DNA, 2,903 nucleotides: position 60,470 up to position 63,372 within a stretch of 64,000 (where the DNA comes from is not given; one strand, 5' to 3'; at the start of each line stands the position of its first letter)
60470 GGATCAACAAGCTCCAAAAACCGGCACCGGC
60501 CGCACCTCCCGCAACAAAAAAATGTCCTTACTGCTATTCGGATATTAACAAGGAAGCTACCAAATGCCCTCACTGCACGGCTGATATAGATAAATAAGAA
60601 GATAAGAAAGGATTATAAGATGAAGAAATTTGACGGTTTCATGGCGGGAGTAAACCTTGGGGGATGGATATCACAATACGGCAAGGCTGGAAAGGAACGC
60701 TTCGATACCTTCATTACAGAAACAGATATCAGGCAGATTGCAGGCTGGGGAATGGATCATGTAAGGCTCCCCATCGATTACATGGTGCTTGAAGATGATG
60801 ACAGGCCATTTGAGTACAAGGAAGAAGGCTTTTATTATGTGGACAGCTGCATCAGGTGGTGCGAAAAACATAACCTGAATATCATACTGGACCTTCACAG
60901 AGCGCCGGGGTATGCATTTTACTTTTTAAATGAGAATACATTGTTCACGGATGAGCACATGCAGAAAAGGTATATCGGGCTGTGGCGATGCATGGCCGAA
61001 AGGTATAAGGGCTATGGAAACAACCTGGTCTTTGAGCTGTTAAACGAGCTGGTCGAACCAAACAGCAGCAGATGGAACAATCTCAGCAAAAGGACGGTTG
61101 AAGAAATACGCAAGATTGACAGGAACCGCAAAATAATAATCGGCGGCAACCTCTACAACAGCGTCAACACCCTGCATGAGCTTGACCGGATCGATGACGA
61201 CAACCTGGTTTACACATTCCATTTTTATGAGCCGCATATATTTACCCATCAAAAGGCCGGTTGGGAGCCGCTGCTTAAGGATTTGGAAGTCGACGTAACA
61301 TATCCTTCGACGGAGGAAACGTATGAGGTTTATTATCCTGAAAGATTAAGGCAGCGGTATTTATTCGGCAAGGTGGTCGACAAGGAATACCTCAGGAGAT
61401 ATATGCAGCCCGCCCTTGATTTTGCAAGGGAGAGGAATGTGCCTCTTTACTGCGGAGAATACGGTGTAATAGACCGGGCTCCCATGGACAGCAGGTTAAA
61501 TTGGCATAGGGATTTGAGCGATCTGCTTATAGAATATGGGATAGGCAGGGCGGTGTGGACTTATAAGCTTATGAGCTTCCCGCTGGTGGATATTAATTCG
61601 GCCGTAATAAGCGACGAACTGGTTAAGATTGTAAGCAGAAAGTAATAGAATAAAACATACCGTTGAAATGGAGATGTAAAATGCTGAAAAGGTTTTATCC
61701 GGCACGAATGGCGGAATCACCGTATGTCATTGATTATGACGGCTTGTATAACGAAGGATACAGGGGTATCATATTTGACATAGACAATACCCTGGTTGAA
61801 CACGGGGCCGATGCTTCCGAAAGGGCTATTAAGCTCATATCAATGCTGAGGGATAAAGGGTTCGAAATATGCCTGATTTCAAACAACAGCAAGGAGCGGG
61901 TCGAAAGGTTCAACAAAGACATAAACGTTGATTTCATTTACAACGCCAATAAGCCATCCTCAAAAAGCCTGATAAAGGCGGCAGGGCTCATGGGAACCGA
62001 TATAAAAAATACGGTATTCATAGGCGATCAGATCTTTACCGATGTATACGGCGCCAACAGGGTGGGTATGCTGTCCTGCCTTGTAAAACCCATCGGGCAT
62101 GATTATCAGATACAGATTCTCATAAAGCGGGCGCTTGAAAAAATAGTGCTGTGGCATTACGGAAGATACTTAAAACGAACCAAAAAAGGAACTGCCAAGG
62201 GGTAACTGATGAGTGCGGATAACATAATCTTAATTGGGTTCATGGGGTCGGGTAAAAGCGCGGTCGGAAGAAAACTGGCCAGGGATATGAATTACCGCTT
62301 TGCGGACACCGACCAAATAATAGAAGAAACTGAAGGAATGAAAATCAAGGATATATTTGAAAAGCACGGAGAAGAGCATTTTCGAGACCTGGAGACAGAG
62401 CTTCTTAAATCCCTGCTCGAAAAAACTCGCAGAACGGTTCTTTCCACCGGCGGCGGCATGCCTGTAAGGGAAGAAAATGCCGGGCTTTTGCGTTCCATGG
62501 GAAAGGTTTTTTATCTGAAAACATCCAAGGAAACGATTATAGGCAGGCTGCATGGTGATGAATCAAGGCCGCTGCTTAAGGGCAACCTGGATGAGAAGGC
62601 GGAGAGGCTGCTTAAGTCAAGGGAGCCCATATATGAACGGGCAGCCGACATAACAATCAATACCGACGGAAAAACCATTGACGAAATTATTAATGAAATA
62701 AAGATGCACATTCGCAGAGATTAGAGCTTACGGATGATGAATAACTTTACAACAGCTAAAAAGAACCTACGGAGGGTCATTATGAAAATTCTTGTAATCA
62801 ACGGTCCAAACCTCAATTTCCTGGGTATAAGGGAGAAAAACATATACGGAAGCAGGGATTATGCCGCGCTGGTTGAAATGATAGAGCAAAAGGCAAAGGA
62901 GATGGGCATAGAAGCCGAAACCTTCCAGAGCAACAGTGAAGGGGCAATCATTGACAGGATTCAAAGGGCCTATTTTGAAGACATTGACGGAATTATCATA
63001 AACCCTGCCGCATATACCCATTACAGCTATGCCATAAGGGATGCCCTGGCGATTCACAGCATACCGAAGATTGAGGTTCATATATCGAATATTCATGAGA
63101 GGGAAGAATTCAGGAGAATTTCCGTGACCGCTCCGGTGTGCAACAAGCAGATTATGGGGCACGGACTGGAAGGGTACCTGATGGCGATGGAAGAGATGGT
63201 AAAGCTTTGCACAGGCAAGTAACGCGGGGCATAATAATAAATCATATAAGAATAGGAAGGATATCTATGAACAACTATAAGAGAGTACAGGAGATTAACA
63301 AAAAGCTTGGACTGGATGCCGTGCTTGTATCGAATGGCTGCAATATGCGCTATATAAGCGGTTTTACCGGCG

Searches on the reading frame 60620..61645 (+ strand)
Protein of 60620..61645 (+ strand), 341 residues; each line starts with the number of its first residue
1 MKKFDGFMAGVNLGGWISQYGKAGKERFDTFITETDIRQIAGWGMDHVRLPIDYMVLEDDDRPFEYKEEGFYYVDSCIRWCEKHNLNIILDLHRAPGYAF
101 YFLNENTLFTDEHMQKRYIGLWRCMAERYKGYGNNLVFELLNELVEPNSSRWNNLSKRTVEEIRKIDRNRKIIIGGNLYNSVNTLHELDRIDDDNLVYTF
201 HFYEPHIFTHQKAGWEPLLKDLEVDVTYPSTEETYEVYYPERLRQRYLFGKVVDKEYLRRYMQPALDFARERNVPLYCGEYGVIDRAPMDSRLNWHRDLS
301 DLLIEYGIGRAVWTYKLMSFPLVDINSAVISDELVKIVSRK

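Call 62: search_protein_families(library=pfam, proteins=[window:60620-61645:+], max_evalue=0.0001)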
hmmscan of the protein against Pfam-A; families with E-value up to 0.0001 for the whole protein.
window:60620-61645:+ (341 aa): 1 family
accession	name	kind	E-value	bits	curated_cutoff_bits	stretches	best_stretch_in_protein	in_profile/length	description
PF00150.24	Cellulase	-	1.8e-40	139.6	23.5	1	31-316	21-269/272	Cellulase (glycosyl hydrolase family 5)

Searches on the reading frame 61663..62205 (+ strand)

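Call 62: search_protein_families(library=pfam, proteins=[window:61663-62205:+], max_evalue=0.0001)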
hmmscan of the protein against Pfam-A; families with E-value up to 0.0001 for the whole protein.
window:61663-62205:+ (180 aa): 6 families
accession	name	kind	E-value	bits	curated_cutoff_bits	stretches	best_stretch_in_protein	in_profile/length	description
PF00702.32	Hydrolase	-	6.6e-10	40.1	26.4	1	54-135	102-191/191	haloacid dehalogenase-like hydrolase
PF13242.12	Hydrolase_like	-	3.7e-09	36.8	22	1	96-142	3-49/75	HAD-hyrolase-like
PF13419.12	HAD_2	-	6.7e-08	33.3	23.8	1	53-140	82-177/178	Haloacid dehalogenase-like hydrolase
PF08282.18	Hydrolase_3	-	1.4e-06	28.7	20.9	1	36-95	1-61/255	haloacid dehalogenase-like hydrolase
PF13344.12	Hydrolase_6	-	2.1e-06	28.1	27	1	36-87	1-51/101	Haloacid dehalogenase-like hydrolase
PF09419.16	PGP_phosphatase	-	1.1e-05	25.5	20.4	1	27-141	35-163/168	Mitochondrial PGP phosphatase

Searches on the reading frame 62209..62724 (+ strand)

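Call 62: search_protein_families(library=pfam, proteins=[window:62209-62724:+], max_evalue=0.0001)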
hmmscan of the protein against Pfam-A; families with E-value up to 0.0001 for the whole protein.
window:62209-62724:+ (171 aa): 5 families
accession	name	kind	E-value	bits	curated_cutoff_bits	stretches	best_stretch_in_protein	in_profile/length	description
PF01202.28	SKI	-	8.3e-50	169.4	22.1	1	12-166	1-156/159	Shikimate kinase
PF13238.12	AAA_18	-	2e-06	28.7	29.4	1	6-119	1-113/128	AAA domain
PF13207.12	AAA_17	-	7.5e-06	26.7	27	1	10-121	2-126/136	AAA domain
PF13671.12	AAA_33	-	3.4e-05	24.6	27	1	6-115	2-116/143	AAA domain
PF13189.12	Cytidylate_kin2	-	7.5e-05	23.4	28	0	11-67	7-61/176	Cytidylate kinase-like family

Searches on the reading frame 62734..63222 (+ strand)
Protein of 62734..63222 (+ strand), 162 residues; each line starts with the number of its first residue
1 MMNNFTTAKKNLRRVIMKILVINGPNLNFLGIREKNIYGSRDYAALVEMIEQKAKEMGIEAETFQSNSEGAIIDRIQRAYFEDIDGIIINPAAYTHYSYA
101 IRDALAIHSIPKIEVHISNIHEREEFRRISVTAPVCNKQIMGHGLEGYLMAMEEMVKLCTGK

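Call 62: search_protein_families(library=pfam, proteins=[window:62734-63222:+], max_evalue=0.0001)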
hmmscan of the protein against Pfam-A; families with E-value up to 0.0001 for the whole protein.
window:62734-63222:+ (162 aa): 1 family
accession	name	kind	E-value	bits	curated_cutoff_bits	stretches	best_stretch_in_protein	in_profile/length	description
PF01220.24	DHquinase_II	-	1.9e-58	196.6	23.3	1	18-155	1-137/138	Dehydroquinase class II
